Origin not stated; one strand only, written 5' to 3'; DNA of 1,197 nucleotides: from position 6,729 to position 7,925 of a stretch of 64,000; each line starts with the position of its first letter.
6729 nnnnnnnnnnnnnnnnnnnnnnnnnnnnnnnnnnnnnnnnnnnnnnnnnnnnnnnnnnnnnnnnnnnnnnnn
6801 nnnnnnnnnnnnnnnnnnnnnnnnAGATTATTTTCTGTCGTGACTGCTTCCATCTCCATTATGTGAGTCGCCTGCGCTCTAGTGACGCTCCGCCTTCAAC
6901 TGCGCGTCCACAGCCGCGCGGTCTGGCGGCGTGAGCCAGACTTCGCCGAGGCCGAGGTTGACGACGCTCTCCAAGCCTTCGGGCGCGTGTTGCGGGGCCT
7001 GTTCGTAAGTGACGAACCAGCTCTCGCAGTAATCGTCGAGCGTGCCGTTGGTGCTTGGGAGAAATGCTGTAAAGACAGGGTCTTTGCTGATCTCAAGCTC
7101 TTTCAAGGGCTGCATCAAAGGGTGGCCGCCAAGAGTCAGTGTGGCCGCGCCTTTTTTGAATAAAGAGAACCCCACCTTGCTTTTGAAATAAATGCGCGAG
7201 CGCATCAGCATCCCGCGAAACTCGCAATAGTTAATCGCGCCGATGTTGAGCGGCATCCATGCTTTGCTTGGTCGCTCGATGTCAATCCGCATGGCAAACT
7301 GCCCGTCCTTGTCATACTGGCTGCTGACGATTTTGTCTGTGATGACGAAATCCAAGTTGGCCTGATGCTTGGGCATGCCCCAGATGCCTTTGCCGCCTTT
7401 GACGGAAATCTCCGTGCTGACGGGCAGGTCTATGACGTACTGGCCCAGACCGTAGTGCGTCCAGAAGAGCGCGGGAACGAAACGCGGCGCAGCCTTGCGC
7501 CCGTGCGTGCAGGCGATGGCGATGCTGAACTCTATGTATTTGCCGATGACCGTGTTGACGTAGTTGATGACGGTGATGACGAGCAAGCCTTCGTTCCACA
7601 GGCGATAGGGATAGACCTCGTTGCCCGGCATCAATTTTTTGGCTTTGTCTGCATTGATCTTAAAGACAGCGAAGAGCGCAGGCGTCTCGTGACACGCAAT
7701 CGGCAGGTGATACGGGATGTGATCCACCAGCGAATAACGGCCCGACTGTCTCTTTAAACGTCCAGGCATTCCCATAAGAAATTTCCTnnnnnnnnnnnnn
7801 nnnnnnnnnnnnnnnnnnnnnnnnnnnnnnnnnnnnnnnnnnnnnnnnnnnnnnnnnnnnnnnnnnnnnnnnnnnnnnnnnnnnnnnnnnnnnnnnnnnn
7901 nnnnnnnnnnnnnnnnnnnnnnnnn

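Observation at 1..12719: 12.7-kb co-directional redox cluster: two GMC flavoprotein oxidoreductases and two membrane-anchored di-heme CCP/MauG-like cytochromes, plus OYE, hydrolase and metallophosphoesterase genes. Candidate undescribed oxidase/quinol-peroxidase system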

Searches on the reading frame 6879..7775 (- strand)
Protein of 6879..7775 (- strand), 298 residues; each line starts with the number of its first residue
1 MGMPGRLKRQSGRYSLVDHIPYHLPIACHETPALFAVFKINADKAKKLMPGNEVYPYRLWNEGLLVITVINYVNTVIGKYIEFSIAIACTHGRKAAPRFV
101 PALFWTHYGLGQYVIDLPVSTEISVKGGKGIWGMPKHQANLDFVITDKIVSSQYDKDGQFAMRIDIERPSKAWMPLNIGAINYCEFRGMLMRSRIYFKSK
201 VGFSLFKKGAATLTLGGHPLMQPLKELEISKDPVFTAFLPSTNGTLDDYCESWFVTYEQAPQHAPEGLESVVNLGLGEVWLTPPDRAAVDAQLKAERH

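Call 6: search_protein_families(library=pfam, proteins=[window:6879-7775:-], max_evalue=0.01)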
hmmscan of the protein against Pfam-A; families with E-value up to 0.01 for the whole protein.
window:6879-7775:- (298 aa): 1 family
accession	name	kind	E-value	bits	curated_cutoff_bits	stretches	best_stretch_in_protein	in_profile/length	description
PF06314.16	ADC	-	1.2e-12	48.3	29.8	1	30-158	20-131/238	Acetoacetate decarboxylase (ADC)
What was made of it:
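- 6879..7775 (-): g7: acetoacetate-decarboxylase-family protein, 298 aa (candidate Schiff-base isomerase or decarboxylase). PF06314 scores 48.3 bits (cut-off 29.8) (call 6).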

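Call 7: search_protein_families(library=ncbifam, proteins=[window:6879-7775:-], max_evalue=0.01)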
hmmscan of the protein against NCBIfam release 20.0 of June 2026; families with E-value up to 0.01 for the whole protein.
window:6879-7775:- (298 aa): 0 families

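Call 51: search_solved_structures(query=window:6879-7775:-, max_evalue=1)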
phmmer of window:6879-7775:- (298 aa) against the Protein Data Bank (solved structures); distinct sequences matched with E-value up to 1: 4.
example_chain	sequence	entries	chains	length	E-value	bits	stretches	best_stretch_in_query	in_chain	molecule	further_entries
5bty_A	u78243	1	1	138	0.54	12.9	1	31-118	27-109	lpg1496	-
5btz_A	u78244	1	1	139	0.55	12.8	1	31-118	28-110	lpg1496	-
5uc5_A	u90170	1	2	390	0.55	12.8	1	186-258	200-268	CHS2 chalcone synthase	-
6dx9_A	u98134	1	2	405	0.67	12.5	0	184-258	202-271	Chalcone synthase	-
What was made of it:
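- On Acetoacetate decarboxylase family (PF06314), including the CLA-DC isomerase: There is no solved relative by phmmer (call 51).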

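Call 53: find_homologous_proteins(query=window:6879-7775:-, max_evalue=0.001)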
Query window:6879-7775:- (298 aa): 3044 proteins with E <= 0.001 among 3682 candidates; the best 120 are listed.
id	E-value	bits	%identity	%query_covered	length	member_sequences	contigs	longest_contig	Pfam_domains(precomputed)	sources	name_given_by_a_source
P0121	1.1e-187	641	92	100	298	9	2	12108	PF06314.17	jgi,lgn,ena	-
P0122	3.8e-162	557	79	98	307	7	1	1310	PF06314.17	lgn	-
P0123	9.1e-162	556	79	99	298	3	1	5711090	PF06314.17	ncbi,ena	-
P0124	7.1e-158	543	77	98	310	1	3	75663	PF06314.17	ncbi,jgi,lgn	jgi:hypothetical protein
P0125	3.0e-154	531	74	100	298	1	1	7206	PF06314.17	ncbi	-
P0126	2.4e-152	525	73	98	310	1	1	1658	PF06314.17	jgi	jgi:Acetoacetate decarboxylase (ADC)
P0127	5.9e-152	523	75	98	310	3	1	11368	PF06314.17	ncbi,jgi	jgi:hypothetical protein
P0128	9.2e-152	523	76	97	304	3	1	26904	PF06314.17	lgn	-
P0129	5.8e-150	517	73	98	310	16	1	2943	PF06314.17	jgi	jgi:Acetoacetate decarboxylase (ADC)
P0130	1.3e-145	503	70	100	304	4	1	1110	PF06314.17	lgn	-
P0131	4.0e-145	501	74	96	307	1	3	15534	PF06314.17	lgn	-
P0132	1.8e-144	499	72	98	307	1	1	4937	PF06314.17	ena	-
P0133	1.7e-142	492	69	100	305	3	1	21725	PF06314.17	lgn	-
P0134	5.0e-140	484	69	98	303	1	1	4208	PF06314.17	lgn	-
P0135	1.3e-138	480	71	95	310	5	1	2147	PF06314.17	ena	-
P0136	4.4e-138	478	68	99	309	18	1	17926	PF06314.17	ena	-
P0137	1.2e-137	476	69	94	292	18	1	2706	PF06314.17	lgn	-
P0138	1.1e-136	473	69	97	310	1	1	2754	PF06314.17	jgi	jgi:Acetoacetate decarboxylase (ADC)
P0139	8.0e-136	471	66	99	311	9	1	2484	PF06314.17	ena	-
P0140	4.4e-135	468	68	95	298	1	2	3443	PF06314.17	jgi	jgi:hypothetical protein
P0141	1.2e-134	467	67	95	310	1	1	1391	PF06314.17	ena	-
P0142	1.4e-134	466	69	94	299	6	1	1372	PF06314.17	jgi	-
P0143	2.4e-134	466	67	95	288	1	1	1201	PF06314.17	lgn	-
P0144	3.2e-134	465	67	96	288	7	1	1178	PF06314.17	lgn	-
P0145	5.8e-134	464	67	95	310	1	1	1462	PF06314.17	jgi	-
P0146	8.6e-134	464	67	95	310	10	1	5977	PF06314.17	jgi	jgi:hypothetical protein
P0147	8.7e-134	464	67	95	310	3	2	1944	PF06314.17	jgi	jgi:hypothetical protein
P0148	8.8e-134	464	67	95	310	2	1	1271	PF06314.17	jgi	jgi:hypothetical protein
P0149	1.3e-133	463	68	95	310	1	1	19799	PF06314.17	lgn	-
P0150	1.4e-133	463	66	100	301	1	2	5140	PF06314.17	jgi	jgi:hypothetical protein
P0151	1.5e-133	463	66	95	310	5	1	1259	PF06314.17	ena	-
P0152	1.8e-133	463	66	95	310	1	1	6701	PF06314.17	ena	-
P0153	2.0e-133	463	67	95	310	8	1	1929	PF06314.17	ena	-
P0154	2.7e-133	462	64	99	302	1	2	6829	PF06314.17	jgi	jgi:hypothetical protein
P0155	2.9e-133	462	66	95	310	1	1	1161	PF06314.17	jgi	jgi:hypothetical protein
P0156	2.9e-133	462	66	95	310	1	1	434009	PF06314.17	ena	-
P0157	3.6e-133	462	66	95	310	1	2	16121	PF06314.17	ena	-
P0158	4.6e-133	461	66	95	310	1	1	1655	PF06314.17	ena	-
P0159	7.1e-133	461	63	100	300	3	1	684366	PF06314.17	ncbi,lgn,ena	-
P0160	9.1e-133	460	66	95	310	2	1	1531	PF06314.17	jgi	-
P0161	1.2e-132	460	69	95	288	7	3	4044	PF06314.17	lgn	-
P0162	1.3e-132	460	66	95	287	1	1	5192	PF06314.17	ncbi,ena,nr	ncbi:MAG TPA: acetoacetate decarboxylase family protein [Pyrinomonadaceae bacterium]|nr:acetoacetate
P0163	1.3e-132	460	66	95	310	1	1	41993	PF06314.17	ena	-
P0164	1.4e-132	460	69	94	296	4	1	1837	PF06314.17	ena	-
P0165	1.5e-132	460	68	95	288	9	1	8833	PF06314.17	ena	-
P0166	1.8e-132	459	66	95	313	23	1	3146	PF06314.17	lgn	-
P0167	2.0e-132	459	66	95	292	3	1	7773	PF06314.17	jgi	jgi:hypothetical protein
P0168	2.0e-132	459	66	95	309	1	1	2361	PF06314.17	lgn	-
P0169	2.2e-132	459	67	98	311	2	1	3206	PF06314.17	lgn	-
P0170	2.5e-132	459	64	100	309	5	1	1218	PF06314.17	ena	-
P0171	2.8e-132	459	66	95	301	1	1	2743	PF06314.17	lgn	-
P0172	2.9e-132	459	67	95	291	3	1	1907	PF06314.17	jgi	-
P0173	4.1e-132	458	65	97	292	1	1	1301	PF06314.17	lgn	-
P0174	4.2e-132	458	65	95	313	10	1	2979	PF06314.17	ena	-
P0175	4.6e-132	458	68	95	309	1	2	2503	PF06314.17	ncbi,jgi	jgi:hypothetical protein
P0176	6.9e-132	458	68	95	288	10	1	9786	PF06314.17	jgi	jgi:hypothetical protein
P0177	7.0e-132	458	65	95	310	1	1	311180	PF06314.17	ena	-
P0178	9.8e-132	457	66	95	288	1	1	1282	PF06314.17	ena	-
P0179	1.1e-131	457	68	95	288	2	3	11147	PF06314.17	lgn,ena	-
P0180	1.2e-131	457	65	99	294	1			PF06314.17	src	-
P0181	3.9e-131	455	68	95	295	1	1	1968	PF06314.17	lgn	-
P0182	4.4e-131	455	66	95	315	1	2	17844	PF06314.17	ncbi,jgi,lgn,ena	ncbi:MAG TPA: acetoacetate decarboxylase family protein [Pyrinomonadaceae bacterium]|jgi:hypothetica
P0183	4.7e-131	455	66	95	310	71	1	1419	PF06314.17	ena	-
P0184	5.0e-131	455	65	95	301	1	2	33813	PF06314.17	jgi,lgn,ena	-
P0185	5.3e-131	455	65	95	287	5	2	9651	PF06314.17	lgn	-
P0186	6.1e-131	454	65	99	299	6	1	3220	PF06314.17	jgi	jgi:hypothetical protein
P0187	6.1e-131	454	67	95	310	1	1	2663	PF06314.17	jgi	jgi:hypothetical protein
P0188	8.0e-131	454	66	95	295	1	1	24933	PF06314.17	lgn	-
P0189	1.1e-130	454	67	95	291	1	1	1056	PF06314.17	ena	-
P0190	1.4e-130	453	63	99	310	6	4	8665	PF06314.17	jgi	jgi:hypothetical protein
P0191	1.6e-130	453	65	95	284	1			PF06314.17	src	-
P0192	1.6e-130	453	68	97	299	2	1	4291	PF06314.17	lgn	-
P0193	1.8e-130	453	64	98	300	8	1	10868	PF06314.17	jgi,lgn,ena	-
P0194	2.1e-130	453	66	96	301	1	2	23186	PF06314.17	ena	-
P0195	2.8e-130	452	66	97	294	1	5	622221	PF06314.17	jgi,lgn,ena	jgi:hypothetical protein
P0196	2.9e-130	452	66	96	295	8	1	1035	PF06314.17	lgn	-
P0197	3.5e-130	452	64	97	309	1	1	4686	PF06314.17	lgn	-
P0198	4.4e-130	452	65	95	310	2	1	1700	PF06314.17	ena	-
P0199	4.6e-130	452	68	95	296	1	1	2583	PF06314.17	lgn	-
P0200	5.3e-130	451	66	97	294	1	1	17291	PF06314.17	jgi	jgi:hypothetical protein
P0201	6.3e-130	451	65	99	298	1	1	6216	PF06314.17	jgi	jgi:hypothetical protein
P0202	6.6e-130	451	67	97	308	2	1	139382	PF06314.17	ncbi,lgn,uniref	ncbi:MAG: acetoacetate decarboxylase family protein [Nostoc sp.]|uniref:acetoacetate decarboxylase f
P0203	8.6e-130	451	65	95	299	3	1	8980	PF06314.17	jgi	jgi:hypothetical protein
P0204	9.3e-130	451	65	96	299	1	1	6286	PF06314.17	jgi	jgi:acetoacetate decarboxylase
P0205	1.0e-129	450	66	97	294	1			PF06314.17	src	-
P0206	1.6e-129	450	65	95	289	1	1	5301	PF06314.17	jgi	jgi:hypothetical protein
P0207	1.9e-129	450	67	94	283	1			PF06314.17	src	-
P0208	2.3e-129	449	65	95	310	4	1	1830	PF06314.17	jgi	jgi:hypothetical protein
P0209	3.3e-129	449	66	97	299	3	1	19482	PF06314.17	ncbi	-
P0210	4.7e-129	448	66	96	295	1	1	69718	PF06314.17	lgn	-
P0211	5.3e-129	448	64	95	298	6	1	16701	PF06314.17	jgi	jgi:hypothetical protein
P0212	6.2e-129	448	65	95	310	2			PF06314.17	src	-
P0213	6.7e-129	448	64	96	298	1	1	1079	PF06314.17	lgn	-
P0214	7.6e-129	448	61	99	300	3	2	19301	PF06314.17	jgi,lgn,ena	-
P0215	9.8e-129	447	67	96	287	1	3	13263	PF06314.17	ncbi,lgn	ncbi:MAG: acetoacetate decarboxylase family protein [Gammaproteobacteria bacterium]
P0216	1.0e-128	447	64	98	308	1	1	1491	PF06314.17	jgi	jgi:hypothetical protein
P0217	1.9e-128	446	66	95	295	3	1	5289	PF06314.17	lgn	-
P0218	2.5e-128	446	66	95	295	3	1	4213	PF06314.17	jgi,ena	-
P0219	2.7e-128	446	66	96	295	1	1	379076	PF06314.17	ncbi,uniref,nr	ncbi:acetoacetate decarboxylase family protein [Aliifodinibius sp. S!AR15-10]|uniref:acetoacetate de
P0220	2.9e-128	446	67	95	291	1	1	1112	PF06314.17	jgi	jgi:hypothetical protein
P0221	3.2e-128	446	66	97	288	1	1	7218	PF06314.17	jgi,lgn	jgi:hypothetical protein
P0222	3.3e-128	446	61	99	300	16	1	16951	PF06314.17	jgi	jgi:hypothetical protein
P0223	3.3e-128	446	68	96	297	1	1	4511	PF06314.17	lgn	-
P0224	3.3e-128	446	65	95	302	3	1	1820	PF06314.17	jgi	jgi:hypothetical protein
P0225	3.6e-128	445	64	99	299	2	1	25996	PF06314.17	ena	-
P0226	5.4e-128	445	66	95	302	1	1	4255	PF06314.17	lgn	-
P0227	6.2e-128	445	66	94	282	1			PF06314.17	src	-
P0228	6.4e-128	445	66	95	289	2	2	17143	PF06314.17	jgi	jgi:hypothetical protein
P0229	7.2e-128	444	65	95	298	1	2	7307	PF06314.17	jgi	jgi:hypothetical protein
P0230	7.9e-128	444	66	95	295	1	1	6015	PF06314.17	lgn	-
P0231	9.2e-128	444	67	96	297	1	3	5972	PF06314.17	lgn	-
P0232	1.1e-127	444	64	98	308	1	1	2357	PF06314.17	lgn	-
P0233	1.2e-127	444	63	95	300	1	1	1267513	PF06314.17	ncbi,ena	-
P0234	1.3e-127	444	63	95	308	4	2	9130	PF06314.17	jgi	jgi:hypothetical protein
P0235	1.4e-127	443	67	95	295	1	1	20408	PF06314.17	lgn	-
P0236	1.5e-127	443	66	95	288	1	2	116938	PF06314.17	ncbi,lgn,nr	ncbi:MAG TPA: acetoacetate decarboxylase family protein [Terriglobia bacterium]|nr:acetoacetate deca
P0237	1.5e-127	443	66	95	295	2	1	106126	PF06314.17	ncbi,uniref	ncbi:acetoacetate decarboxylase family protein [Halalkalibaculum sp. DA384]|uniref:acetoacetate deca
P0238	1.9e-127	443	63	97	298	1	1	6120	PF06314.17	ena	-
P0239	2.2e-127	443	67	96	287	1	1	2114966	PF06314.17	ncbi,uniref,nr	ncbi:acetoacetate decarboxylase family protein [Uliginosibacterium sp. H3]|uniref:Acetoacetate decar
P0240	2.6e-127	443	65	97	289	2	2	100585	PF06314.17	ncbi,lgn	ncbi:MAG: acetoacetate decarboxylase family protein [Candidatus Manganitrophaceae bacterium]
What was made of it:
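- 6879..7775 (-): The family exceeds 60% identity across phyla (call 53).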

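Call 54: find_encoding_contigs(protein=P0202, flank=9000, max_places=1)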
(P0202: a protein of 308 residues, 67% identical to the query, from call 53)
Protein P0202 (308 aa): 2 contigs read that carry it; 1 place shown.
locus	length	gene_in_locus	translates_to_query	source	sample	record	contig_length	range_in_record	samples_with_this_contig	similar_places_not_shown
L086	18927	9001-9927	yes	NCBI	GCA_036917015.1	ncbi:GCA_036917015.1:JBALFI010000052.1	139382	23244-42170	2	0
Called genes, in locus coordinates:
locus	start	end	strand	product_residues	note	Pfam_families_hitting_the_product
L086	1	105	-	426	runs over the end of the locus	PF14684:Tricorn_C1 (weak), PF00595:PDZ, PF13180:PDZ_2 (weak), PF17820:PDZ_6, PF03572:Peptidase_S41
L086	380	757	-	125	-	PF07813:LTXXQ (faint)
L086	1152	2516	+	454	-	PF07730:HisKA_3, PF02518:HATPase_c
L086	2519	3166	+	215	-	PF00072:Response_reg, PF00196:GerE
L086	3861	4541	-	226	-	PF09976:TPR_21, PF23914:TPR_CcmH_CycH, PF13432:TPR_16, PF13414:TPR_11 (weak), PF13414:TPR_11, PF00515:TPR_1, PF13424:TPR_12, PF13414:TPR_11, +17 more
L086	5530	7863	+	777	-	PF00732:GMC_oxred_N, PF07992:Pyr_redox_2 (faint), PF05199:GMC_oxred_C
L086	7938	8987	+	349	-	PF00561:Abhydrolase_1 (weak)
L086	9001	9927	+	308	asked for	PF06314:ADC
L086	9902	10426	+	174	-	-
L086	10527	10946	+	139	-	-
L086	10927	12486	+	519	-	PF01734:Patatin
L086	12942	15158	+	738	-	PF00232:Glyco_hydro_1, PF00497:SBP_bac_3, PF00232:Glyco_hydro_1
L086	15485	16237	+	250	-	PF07224:Chlorophyllase (faint), PF01738:DLH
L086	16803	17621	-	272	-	PF05368:NmrA, PF01073:3Beta_HSD (faint), PF01370:Epimerase (weak), PF13460:NAD_binding_10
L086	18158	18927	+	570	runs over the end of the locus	PF00672:HAMP, PF00512:HisKA (faint), PF02518:HATPase_c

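Call 55: find_encoding_contigs(protein=P0219, flank=9000, max_places=1)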
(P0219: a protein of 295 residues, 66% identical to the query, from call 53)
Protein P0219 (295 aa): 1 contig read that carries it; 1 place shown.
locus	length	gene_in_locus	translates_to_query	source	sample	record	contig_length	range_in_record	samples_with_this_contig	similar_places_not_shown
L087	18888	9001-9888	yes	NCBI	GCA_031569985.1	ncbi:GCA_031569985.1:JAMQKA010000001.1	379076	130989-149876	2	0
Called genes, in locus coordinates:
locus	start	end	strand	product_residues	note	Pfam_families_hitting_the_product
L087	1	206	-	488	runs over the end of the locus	PF03703:bPH_2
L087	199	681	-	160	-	PF03703:bPH_2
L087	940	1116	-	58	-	PF07432:Hc1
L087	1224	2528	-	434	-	PF00083:Sugar_tr (faint), PF07690:MFS_1, PF11700:ATG22, PF07690:MFS_1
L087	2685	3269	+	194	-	-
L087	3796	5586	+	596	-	-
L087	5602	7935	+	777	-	PF00732:GMC_oxred_N, PF01266:DAO (faint), PF05199:GMC_oxred_C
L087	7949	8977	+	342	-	-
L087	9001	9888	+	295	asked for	PF06314:ADC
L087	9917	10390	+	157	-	PF08592:Anthrone_oxy (weak)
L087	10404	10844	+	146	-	PF14248:DUF4345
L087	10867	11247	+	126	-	-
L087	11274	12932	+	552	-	PF01734:Patatin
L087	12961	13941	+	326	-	PF01510:Amidase_2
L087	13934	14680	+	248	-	-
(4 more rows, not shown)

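Call 56: find_encoding_contigs(protein=P0239, flank=9000, max_places=1)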
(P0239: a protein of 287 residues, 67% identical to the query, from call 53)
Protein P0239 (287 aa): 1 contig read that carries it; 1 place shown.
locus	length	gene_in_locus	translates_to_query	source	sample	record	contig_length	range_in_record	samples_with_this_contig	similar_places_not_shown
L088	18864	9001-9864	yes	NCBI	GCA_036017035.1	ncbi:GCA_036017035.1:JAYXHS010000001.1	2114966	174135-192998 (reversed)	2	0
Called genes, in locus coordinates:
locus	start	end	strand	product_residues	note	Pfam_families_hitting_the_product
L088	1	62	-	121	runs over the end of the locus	PF00072:Response_reg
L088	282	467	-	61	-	PF00301:Rubredoxin, PF21349:RUBY_RBDX (faint)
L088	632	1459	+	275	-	PF08543:Phos_pyr_kin, PF00294:PfkB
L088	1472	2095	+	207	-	PF02581:TMP-TENI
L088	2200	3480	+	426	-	PF00202:Aminotran_3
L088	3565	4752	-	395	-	PF06977:SdiA-regulated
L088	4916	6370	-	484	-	PF03448:MgtE_N, PF00571:CBS (weak), PF01769:MgtE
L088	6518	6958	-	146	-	PF13211:DUF4019 (weak)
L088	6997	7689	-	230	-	PF00912:Transgly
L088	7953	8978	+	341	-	PF00561:Abhydrolase_1 (weak)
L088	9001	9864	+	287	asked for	PF06314:ADC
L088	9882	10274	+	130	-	-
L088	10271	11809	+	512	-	PF01734:Patatin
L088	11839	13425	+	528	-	PF00732:GMC_oxred_N (weak), PF00890:FAD_binding_2 (faint), PF01266:DAO (faint), PF13450:NAD_binding_8 (faint), PF05199:GMC_oxred_C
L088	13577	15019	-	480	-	PF07470:Glyco_hydro_88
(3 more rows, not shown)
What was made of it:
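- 6879..7775 (-): Elsewhere it always follows the alpha/beta hydrolase and sits with GMC and patatin genes (calls 54-56).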

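Call 84: search_protein_families(library=padloc, proteins=[window:6879-7775:-], max_evalue=0.001)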
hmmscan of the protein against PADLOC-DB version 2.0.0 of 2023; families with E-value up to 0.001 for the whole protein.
window:6879-7775:- (298 aa): 0 families
